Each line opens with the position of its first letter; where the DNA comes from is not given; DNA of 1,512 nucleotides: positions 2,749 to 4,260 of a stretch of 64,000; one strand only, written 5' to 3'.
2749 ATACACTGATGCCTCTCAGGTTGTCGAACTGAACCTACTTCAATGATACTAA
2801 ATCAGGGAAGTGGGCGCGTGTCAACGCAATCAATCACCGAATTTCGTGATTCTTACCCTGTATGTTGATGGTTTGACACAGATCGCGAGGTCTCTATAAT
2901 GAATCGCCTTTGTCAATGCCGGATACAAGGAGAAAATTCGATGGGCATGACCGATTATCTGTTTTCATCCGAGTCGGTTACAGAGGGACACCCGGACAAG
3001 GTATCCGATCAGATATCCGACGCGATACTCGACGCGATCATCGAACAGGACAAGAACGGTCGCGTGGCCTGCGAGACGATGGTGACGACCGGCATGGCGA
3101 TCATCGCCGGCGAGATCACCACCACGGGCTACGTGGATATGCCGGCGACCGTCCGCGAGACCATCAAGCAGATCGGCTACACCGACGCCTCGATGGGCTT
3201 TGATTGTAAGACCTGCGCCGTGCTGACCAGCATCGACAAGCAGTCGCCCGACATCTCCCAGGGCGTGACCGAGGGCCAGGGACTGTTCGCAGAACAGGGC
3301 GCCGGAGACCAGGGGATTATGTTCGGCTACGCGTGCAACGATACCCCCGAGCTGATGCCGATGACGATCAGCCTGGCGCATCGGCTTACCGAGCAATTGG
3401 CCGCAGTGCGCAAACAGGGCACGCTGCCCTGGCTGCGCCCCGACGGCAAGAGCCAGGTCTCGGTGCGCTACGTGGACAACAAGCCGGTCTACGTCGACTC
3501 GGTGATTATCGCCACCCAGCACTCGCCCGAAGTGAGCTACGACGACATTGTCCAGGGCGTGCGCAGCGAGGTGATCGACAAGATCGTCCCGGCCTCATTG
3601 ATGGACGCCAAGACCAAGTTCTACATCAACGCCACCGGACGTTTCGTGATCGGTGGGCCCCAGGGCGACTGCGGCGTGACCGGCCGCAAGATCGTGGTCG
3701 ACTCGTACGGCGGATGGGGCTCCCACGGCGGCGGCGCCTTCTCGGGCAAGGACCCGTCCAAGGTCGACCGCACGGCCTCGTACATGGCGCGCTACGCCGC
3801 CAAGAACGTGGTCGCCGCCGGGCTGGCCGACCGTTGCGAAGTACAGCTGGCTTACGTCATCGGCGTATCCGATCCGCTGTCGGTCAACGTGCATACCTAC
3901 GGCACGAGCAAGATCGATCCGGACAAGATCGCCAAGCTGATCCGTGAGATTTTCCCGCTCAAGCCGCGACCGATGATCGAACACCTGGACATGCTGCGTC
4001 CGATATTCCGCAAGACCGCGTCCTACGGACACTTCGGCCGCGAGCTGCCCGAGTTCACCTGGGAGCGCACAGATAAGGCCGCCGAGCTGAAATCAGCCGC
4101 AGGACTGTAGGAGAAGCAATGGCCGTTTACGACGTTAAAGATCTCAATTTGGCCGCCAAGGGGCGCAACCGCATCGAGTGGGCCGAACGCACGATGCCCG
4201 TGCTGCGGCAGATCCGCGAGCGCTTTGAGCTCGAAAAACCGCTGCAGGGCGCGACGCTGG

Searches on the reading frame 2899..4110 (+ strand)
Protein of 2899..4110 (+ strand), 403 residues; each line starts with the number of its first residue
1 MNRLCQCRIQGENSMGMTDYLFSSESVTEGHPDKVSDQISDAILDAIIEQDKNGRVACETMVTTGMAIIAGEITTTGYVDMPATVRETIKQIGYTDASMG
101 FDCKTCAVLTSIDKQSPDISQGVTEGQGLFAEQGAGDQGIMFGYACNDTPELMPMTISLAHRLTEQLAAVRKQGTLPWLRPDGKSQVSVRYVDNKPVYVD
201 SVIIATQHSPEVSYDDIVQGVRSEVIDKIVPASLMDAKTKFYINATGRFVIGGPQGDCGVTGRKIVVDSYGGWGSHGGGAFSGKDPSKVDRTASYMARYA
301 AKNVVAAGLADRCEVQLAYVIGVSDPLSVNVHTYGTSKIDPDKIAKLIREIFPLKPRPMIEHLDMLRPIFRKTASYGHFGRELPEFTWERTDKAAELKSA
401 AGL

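Call 78: search_protein_families(library=pfam, proteins=[window:2899-4110:+], max_evalue=0.00001)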
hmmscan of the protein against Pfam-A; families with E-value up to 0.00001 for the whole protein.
window:2899-4110:+ (403 aa): 3 families
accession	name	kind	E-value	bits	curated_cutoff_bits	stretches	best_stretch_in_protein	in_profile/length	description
PF02773.21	S-AdoMet_synt_C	-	1.5e-64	216.5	25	1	251-390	1-138/138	S-adenosylmethionine synthetase, C-terminal domain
PF02772.21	S-AdoMet_synt_M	-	1.8e-47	160.8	29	1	132-249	1-120/120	S-adenosylmethionine synthetase, central domain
PF00438.25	S-AdoMet_synt_N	-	1e-43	148.3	33.1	1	20-117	2-99/99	S-adenosylmethionine synthetase, N-terminal domain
